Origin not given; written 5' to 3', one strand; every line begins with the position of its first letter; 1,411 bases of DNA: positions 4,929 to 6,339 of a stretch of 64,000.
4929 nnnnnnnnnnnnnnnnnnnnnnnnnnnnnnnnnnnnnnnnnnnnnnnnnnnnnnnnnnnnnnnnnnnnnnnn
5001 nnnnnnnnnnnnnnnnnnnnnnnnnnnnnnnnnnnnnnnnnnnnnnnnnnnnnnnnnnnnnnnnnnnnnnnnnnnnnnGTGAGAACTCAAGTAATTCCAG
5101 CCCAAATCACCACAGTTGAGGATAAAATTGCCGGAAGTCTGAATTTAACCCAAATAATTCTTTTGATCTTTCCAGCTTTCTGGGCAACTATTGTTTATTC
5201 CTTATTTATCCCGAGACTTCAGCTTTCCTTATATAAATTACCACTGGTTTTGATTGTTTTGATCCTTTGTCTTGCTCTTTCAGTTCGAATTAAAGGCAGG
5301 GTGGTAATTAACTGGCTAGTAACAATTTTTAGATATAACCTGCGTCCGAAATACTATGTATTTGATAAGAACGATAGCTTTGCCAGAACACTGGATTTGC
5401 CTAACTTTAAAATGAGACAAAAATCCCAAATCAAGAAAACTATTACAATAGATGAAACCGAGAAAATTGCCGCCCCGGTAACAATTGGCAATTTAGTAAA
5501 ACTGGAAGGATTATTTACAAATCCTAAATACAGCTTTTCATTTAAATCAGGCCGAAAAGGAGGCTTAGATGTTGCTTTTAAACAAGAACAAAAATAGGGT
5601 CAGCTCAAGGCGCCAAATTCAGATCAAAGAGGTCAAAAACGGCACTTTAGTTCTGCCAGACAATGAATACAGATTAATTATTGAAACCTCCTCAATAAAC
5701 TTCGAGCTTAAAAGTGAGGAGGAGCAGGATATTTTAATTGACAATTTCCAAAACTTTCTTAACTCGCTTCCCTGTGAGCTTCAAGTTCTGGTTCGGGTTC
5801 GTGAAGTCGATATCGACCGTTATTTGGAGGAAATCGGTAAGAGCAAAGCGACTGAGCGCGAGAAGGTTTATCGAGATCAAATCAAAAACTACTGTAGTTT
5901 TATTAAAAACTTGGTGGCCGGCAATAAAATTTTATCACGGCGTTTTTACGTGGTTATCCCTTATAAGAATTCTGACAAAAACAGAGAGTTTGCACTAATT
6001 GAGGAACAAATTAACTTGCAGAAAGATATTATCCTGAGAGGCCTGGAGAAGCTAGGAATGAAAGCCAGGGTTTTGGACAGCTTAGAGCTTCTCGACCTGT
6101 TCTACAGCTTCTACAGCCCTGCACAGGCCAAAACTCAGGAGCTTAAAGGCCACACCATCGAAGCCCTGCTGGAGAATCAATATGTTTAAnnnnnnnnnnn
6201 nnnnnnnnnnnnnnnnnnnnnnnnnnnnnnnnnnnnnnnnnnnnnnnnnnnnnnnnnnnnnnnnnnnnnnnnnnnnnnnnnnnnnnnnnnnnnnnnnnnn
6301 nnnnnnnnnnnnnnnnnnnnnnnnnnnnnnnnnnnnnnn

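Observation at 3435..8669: Minimal Gram-positive-type T4SS-like module with duplicated pilin-like domain, one copy fused to a VirB6-like protein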

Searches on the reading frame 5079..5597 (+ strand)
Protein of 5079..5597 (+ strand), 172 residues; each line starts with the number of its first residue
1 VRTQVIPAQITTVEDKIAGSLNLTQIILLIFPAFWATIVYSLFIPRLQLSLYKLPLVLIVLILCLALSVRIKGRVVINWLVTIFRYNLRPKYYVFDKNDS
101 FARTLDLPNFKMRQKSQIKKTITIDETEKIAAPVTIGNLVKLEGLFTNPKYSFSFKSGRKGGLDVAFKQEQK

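Call 3: search_protein_families(library=pfam, proteins=[window:5079-5597:+], max_evalue=1)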
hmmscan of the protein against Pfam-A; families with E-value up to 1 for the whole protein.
window:5079-5597:+ (172 aa): 3 families
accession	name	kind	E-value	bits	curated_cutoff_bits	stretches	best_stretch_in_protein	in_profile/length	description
PF12666.12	PrgI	-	0.00014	22.8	27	1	6-94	2-90/91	PrgI family protein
PF12648.12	TcpE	-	0.3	12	29.9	1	18-92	21-93/100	TcpE family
PF05297.16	Herpes_LMP1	-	0.38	10.4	26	1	17-67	21-71/386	Herpesvirus latent membrane protein 1 (LMP1)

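Call 10: search_protein_families(library=ncbifam, proteins=[window:5079-5597:+], max_evalue=0.1)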
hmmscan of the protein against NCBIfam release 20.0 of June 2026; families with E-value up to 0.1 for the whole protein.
window:5079-5597:+ (172 aa): 4 families
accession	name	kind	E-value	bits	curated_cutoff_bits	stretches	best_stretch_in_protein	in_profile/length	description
NF045975.1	VirB4_plasma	equivalog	0.0011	16.7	590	1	5-127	2-126/894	Mbov_0397 family ICE element conjugal transfer ATPase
NF042935.1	SCO6880_fam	subfamily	0.0046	15.9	60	1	20-89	16-80/477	SCO6880 family protein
TIGR03923.1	T7SS_EccE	equivalog_domain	0.02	13.8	108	1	47-91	23-67/344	type VII secretion protein EccE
TIGR03987.1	TIGR03987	subfamily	0.033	14.2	78.2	1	9-58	55-104/120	HsmA family protein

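Call 73: search_solved_structures(query=A2, max_evalue=10)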
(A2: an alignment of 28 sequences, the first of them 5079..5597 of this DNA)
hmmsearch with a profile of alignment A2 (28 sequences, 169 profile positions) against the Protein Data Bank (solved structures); distinct sequences matched with E-value up to 10: 0.

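Call 75: search_protein_families(library=pfam, alignment_id=A2, max_evalue=0.01)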
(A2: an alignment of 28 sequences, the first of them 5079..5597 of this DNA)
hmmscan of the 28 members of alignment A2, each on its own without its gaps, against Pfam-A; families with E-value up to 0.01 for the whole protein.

A. member 1, window:5079-5597:+ (172 aa): 1 family
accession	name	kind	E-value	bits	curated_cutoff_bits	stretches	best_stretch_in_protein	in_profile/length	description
PF12666.12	PrgI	-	0.00014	22.8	27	1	6-94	2-90/91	PrgI family protein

B. families by the number of members that match (of 28 scanned): 2 families
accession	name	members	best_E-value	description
PF12666.12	PrgI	28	5.8e-09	PrgI family protein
PF12326.13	EOS1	1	0.0072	N-glycosylation protein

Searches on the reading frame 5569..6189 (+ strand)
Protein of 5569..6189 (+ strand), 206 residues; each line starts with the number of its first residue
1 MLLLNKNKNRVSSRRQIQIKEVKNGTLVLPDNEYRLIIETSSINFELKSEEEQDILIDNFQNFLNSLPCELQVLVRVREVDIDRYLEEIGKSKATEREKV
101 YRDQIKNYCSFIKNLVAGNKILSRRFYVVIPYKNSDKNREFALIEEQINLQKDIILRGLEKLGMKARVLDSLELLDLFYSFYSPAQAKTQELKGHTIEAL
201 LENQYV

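Call 3: search_protein_families(library=pfam, proteins=[window:5569-6189:+], max_evalue=1)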
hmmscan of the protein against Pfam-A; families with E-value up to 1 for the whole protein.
window:5569-6189:+ (206 aa): 2 families
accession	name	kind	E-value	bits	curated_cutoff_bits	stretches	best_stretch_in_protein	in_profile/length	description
PF11130.14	TraC_F_IV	-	0.0003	20.4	28.1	1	50-195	38-183/375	TraC protein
PF25234.1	Periphilin_C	-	0.042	14.6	27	1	91-125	20-54/84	Periphilin C-terminal domain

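Call 10: search_protein_families(library=ncbifam, proteins=[window:5569-6189:+], max_evalue=0.1)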
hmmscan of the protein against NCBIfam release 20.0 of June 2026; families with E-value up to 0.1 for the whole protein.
window:5569-6189:+ (206 aa): 5 families
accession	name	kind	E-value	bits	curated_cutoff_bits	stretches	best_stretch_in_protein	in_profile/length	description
NF045971.1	conju_CD1110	equivalog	2.4e-10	39.3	325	1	22-190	11-175/752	VirB4-like conjugal transfer ATPase, CD1110 family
NF045975.1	VirB4_plasma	equivalog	4.5e-09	34.6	590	1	7-191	98-284/894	Mbov_0397 family ICE element conjugal transfer ATPase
NF041427.1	TrsD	subfamily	1.4e-05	25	200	1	27-182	29-199/201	TrsD/TraD family conjugative transfer protein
TIGR02746.1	TraC-F-type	equivalog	0.00062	17.8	567.05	1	88-192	80-177/800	type IV secretion system protein TraC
NF052560.1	ArdRibTfseLart1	equivalog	0.0023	17.2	500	1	95-148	132-184/303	NAD(+)--arginine ADP-ribosyltransferase Lart1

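Call 74: search_solved_structures(query=A3, max_evalue=10)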
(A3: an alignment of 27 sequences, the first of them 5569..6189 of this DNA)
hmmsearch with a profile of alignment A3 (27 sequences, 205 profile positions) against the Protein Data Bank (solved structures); distinct sequences matched with E-value up to 10: 23.
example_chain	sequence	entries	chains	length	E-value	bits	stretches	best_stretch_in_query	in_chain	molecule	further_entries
9d5n_CM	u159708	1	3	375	0.023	17.5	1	96-142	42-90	Nucleoside diphosphate kinase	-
6c8z_A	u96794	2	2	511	0.058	16.2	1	67-116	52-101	ADP-dependent phosphofructokinase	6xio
6i69_A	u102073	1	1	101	0.1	15.4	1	132-179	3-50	30S ribosomal protein S6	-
6i6e_A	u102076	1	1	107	0.12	15.2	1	132-179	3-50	30S ribosomal protein S6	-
6i6w_A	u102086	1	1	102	0.16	14.7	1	136-179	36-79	30S ribosomal protein S6,30S ribosomal protein S6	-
6i6i_A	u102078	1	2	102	0.17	14.6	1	137-179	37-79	30S ribosomal protein S6,30S ribosomal protein S6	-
1eg0_C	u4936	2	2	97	0.17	14.6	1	140-179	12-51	PROTEIN (S6 RIBOSOMAL PROTEIN) | S6 RIBOSOMAL PROTEIN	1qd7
1g1x_A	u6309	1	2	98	0.18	14.6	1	140-179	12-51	30S RIBOSOMAL PROTEIN S6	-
4zer_1f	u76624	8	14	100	0.18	14.5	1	140-179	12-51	30S ribosomal protein S6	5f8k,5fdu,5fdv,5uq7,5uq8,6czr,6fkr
6i6s_A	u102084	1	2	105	0.18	14.5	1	137-179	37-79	30S ribosomal protein S6,30S ribosomal protein S6,30S ribosomal protein S6,30S ribosomal p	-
6i6u_A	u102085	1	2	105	0.18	14.5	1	137-179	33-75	30S ribosomal protein S6,30S ribosomal protein S6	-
10px_1f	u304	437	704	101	0.18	14.5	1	140-179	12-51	30S ribosomal protein S6 | RIBOSOMAL PROTEIN S6 | 16S Ribosomal protein S6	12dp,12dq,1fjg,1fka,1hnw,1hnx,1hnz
6i6o_A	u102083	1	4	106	0.19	14.5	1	137-179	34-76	30S ribosomal protein S6,30S ribosomal protein S6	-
6i6y_A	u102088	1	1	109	0.19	14.5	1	137-179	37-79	30S ribosomal protein S6,30S ribosomal protein S6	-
2bvz_A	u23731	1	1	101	0.2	14.4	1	140-179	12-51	30S RIBOSOMAL PROTEIN S6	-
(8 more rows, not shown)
